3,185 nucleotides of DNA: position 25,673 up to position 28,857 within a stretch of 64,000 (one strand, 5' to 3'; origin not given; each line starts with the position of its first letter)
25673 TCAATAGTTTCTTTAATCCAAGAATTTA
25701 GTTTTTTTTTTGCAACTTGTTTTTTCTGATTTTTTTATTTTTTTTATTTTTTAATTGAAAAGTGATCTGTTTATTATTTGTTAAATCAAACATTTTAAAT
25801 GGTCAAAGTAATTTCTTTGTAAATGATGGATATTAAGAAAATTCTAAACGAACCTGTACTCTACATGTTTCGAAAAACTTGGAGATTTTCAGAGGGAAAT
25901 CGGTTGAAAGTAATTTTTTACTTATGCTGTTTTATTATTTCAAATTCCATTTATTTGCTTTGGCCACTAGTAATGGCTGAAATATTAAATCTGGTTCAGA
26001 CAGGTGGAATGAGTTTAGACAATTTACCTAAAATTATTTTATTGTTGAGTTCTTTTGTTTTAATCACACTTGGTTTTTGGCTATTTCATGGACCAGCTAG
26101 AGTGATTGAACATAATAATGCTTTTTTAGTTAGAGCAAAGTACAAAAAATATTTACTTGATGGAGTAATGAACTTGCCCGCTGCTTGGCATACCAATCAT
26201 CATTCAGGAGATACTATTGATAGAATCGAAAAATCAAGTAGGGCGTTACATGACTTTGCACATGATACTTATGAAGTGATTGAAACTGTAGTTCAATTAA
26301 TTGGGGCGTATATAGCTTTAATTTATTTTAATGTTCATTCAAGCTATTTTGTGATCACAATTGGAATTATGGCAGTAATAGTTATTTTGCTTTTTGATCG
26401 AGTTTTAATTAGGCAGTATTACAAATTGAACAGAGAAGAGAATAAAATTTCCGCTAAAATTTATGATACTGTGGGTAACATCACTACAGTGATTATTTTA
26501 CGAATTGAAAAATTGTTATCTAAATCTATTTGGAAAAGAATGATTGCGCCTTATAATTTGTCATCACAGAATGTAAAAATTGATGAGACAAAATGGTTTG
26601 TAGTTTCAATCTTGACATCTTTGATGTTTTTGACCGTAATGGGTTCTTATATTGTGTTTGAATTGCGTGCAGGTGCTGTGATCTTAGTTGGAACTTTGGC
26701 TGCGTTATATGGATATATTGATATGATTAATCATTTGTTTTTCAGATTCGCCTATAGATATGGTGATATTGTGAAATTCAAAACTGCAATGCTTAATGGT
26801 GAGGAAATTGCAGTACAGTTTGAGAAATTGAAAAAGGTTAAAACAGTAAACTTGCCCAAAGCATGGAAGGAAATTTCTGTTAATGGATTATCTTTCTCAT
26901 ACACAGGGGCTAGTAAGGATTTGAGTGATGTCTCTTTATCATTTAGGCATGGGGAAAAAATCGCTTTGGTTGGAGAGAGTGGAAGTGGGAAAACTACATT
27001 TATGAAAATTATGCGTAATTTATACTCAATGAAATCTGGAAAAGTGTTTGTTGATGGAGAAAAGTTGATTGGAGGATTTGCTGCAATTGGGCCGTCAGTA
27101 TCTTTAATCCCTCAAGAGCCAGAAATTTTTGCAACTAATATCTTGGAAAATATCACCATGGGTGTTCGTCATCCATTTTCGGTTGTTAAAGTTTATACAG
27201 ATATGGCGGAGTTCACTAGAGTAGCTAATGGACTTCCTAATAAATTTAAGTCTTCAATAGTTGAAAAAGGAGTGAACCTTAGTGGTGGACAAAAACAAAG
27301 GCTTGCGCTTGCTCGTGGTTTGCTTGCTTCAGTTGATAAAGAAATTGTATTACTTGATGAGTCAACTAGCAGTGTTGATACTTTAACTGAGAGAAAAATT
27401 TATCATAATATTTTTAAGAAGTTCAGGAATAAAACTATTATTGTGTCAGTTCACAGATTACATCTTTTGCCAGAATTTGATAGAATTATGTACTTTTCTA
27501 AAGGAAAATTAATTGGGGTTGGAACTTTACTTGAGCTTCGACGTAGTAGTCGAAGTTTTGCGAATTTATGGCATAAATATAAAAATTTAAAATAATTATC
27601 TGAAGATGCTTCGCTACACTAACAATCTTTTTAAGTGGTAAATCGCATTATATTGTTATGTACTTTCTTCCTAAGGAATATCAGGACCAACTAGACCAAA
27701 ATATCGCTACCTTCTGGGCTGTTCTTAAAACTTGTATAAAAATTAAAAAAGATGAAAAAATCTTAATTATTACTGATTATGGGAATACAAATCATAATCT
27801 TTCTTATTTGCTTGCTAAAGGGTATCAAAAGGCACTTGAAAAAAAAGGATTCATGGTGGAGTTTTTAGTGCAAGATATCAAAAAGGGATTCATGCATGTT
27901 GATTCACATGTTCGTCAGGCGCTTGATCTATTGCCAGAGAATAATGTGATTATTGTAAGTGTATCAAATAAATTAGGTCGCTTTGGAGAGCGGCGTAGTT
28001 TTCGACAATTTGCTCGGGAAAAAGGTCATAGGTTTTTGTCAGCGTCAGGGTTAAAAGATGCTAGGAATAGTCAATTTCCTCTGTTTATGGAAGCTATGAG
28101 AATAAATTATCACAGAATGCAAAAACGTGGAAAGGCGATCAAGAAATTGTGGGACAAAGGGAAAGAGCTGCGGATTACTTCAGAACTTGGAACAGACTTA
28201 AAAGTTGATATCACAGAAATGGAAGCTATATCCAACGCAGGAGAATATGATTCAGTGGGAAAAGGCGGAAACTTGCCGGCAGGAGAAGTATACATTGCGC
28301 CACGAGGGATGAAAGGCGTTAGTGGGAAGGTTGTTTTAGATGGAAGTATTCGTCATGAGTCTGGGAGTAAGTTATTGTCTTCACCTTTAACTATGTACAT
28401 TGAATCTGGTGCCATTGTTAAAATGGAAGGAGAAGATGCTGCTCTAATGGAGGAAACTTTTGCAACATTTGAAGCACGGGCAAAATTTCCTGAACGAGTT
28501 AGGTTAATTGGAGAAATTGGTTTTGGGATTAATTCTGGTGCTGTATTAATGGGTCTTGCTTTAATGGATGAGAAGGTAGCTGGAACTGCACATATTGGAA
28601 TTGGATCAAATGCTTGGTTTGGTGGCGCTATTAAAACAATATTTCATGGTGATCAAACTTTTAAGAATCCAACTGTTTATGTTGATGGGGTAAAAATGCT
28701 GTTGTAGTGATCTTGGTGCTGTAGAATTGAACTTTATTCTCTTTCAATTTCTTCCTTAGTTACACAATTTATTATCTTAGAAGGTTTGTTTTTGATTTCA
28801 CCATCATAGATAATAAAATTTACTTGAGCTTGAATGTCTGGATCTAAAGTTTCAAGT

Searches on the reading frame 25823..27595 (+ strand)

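Call 13: search_protein_families(library=pfam, proteins=[window:25823-27595:+], max_evalue=0.001)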
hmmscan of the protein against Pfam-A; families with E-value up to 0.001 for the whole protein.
window:25823-27595:+ (590 aa): 4 families
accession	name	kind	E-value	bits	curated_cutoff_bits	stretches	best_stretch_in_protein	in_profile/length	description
PF00005.33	ABC_tran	-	3.7e-24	86.3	25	1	367-516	1-137/137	ABC transporter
PF00664.28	ABC_membrane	-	9.6e-13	48.9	28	1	30-293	1-267/274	ABC transporter transmembrane region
PF13304.12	AAA_21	-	0.00025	21.6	27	0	381-407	3-26/304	AAA domain, putative AbiEii toxin, Type IV TA system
PF02463.25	SMC_N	-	0.00038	20.4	40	0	438-556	135-209/220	RecF/RecN/SMC N terminal domain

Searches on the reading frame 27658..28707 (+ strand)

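Call 51: search_protein_families(library=pfam, proteins=[window:27658-28707:+], max_evalue=0.001)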
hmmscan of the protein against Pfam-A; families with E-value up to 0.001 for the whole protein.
window:27658-28707:+ (349 aa): 1 family
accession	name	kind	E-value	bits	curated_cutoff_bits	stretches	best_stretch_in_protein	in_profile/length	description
PF02073.20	Peptidase_M29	-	1.6e-07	31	27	1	161-317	195-348/406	Thermophilic metalloprotease (M29)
